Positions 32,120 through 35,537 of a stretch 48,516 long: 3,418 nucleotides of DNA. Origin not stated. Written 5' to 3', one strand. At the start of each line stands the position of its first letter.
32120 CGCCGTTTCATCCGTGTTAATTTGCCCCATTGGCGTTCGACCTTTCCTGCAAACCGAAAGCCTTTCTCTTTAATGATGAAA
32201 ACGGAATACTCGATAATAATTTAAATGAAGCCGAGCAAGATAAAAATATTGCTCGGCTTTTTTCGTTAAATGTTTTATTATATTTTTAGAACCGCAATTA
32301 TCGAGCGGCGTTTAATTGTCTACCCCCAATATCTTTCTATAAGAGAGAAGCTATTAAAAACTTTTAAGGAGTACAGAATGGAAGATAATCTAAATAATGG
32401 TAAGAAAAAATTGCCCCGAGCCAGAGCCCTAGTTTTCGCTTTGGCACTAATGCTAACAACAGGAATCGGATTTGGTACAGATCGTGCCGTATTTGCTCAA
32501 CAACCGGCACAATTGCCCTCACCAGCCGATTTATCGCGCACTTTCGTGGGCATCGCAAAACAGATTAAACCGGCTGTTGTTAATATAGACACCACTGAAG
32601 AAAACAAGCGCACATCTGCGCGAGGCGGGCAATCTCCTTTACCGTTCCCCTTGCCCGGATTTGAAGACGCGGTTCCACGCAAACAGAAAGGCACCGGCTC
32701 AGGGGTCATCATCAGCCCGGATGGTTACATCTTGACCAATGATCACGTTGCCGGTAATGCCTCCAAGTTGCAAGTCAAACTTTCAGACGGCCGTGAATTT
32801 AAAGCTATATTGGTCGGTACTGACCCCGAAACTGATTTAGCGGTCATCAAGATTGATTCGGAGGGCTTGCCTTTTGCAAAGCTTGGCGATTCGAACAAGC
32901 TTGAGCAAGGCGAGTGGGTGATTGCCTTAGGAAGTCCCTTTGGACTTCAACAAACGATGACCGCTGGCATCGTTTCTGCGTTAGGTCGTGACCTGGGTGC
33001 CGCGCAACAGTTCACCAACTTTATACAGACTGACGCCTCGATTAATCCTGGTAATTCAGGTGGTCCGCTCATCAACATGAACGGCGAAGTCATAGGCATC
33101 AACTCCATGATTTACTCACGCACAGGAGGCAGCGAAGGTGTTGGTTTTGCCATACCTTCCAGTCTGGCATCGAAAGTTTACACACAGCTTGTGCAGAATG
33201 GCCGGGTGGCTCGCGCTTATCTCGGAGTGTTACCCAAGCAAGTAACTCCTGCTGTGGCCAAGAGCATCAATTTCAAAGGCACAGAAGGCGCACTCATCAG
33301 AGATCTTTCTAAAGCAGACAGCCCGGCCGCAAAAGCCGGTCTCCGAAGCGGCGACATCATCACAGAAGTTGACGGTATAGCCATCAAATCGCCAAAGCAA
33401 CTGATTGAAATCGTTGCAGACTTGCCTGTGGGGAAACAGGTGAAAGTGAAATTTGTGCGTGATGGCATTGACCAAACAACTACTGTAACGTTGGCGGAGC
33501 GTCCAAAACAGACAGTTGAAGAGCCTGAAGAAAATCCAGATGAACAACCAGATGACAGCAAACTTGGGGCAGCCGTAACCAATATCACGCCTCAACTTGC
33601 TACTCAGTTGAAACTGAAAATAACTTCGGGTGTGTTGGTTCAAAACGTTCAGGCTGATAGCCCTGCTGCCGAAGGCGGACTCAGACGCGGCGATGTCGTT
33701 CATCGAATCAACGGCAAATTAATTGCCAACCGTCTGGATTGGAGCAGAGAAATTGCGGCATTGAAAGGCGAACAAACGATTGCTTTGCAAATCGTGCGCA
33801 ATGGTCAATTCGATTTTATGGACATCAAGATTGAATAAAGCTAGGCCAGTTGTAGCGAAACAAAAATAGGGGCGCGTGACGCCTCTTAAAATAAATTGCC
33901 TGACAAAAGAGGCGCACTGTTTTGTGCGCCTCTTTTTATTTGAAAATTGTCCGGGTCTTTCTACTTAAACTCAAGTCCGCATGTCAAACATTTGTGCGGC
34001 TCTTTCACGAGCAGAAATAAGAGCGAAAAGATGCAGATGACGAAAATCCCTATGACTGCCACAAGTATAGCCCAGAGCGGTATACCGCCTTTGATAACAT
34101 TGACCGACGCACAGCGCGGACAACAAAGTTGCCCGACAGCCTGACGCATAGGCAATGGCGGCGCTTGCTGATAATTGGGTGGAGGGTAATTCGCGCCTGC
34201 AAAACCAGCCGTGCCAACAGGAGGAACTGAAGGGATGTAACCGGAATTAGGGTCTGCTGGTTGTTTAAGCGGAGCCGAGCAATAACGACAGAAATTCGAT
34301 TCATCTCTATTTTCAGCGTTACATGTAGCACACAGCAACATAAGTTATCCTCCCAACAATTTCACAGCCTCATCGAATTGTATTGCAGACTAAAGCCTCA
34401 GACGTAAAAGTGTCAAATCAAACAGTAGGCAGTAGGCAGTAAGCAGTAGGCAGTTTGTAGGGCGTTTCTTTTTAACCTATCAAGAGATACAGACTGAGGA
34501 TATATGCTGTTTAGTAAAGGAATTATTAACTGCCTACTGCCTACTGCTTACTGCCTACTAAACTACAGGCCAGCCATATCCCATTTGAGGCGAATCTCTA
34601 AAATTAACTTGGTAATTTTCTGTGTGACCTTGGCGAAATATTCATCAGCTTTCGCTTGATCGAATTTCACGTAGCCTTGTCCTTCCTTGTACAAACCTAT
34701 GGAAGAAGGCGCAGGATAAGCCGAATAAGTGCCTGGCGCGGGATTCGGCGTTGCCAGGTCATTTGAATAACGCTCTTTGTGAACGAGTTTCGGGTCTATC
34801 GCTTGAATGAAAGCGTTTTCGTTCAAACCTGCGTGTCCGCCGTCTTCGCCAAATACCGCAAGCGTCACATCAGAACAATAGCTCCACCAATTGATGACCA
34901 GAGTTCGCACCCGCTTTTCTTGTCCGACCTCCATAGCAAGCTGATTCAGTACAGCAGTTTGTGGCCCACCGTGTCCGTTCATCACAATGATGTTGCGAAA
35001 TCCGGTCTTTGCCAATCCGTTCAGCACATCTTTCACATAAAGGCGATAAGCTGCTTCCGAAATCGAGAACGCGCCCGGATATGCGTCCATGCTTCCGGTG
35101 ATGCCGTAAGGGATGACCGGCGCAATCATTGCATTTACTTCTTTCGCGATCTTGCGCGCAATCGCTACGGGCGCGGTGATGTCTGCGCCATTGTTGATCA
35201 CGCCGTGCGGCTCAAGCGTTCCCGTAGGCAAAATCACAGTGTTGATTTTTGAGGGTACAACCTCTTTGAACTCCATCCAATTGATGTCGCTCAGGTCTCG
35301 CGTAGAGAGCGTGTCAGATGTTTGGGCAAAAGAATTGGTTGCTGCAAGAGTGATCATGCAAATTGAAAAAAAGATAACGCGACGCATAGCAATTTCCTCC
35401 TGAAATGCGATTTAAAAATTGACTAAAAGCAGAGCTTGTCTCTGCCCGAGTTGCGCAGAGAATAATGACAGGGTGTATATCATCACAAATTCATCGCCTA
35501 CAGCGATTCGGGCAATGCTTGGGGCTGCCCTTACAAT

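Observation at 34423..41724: Unplaced repeat family: inverted arrays of tandem heptamers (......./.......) flanking a fixed-length, non-conserved spacer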

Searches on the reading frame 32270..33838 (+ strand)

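Call 10: search_protein_families(library=pfam, proteins=[window:32270-33838:+])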
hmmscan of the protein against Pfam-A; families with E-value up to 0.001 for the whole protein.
window:32270-33838:+ (522 aa): 8 families
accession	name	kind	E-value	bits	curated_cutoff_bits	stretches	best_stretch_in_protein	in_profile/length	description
PF13365.12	Trypsin_2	-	1.9e-36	126.4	27.6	1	143-277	1-144/144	Trypsin-like peptidase domain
PF13180.12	PDZ_2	-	5.7e-27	94.3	27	2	318-408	3-80/80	PDZ domain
PF17820.7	PDZ_6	-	4.3e-22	78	27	2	348-397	6-54/54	PDZ domain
PF00089.32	Trypsin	-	1.3e-21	77.9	20.6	1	142-298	26-214/220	Trypsin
PF00595.29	PDZ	-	3e-12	47.2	23.2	2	433-508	13-80/81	PDZ domain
PF10459.15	Peptidase_S46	-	8.8e-07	28.4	22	0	133-163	40-69/698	Peptidase S46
PF14685.13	PDZ_Tricorn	-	1.7e-05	25.2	25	0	348-398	28-79/88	Tricorn protease PDZ domain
PF19805.5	DUF6288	-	0.00065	19.4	26.3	0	455-495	3-43/402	Family of unknown function (DUF6288)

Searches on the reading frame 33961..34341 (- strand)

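Call 10: search_protein_families(library=pfam, proteins=[window:33961-34341:-])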
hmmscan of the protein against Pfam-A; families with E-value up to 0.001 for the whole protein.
window:33961-34341:- (126 aa): 2 families
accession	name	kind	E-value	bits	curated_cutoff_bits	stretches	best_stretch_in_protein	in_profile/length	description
PF13240.11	Zn_Ribbon_1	-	5.7e-06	26.4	25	1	4-25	2-23/23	zinc-ribbon domain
PF12773.13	DZR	-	0.00033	21.2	27.3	1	4-80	1-33/45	Double zinc ribbon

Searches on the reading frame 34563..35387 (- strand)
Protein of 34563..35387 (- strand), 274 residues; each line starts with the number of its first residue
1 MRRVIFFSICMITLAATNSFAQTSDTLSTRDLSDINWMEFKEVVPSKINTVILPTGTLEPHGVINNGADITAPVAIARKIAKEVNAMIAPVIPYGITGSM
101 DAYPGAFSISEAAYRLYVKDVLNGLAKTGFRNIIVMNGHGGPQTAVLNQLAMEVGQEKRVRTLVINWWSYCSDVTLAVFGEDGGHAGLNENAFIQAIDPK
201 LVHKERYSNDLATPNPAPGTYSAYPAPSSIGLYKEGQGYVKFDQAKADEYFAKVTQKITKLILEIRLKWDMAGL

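Call 10: search_protein_families(library=pfam, proteins=[window:34563-35387:-])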
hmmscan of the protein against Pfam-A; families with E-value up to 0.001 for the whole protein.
window:34563-35387:- (274 aa): 1 family
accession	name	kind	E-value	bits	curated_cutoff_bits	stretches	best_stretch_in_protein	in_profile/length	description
PF02633.19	Creatininase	-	1.4e-38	133.1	31.3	1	34-262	2-238/238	Creatinine amidohydrolase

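Call 16: find_encoding_contigs(protein=window:34563-35387:-, flank=10000, max_places=6)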
Protein window:34563-35387:- (274 aa): 1 contig read that carries it; 1 place shown.
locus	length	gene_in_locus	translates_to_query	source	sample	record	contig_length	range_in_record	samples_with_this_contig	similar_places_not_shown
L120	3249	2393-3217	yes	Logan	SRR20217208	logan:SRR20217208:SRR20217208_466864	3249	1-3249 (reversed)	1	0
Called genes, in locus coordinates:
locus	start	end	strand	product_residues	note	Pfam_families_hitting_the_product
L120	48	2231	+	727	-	PF16254:DUF4910, PF04389:Peptidase_M28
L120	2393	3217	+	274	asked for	PF02633:Creatininase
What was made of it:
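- Short-read assemblies break at the arms (call 16).
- Tried and rejected: The exact-protein look-up found only a 3.2-kb Logan contig (call 16).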
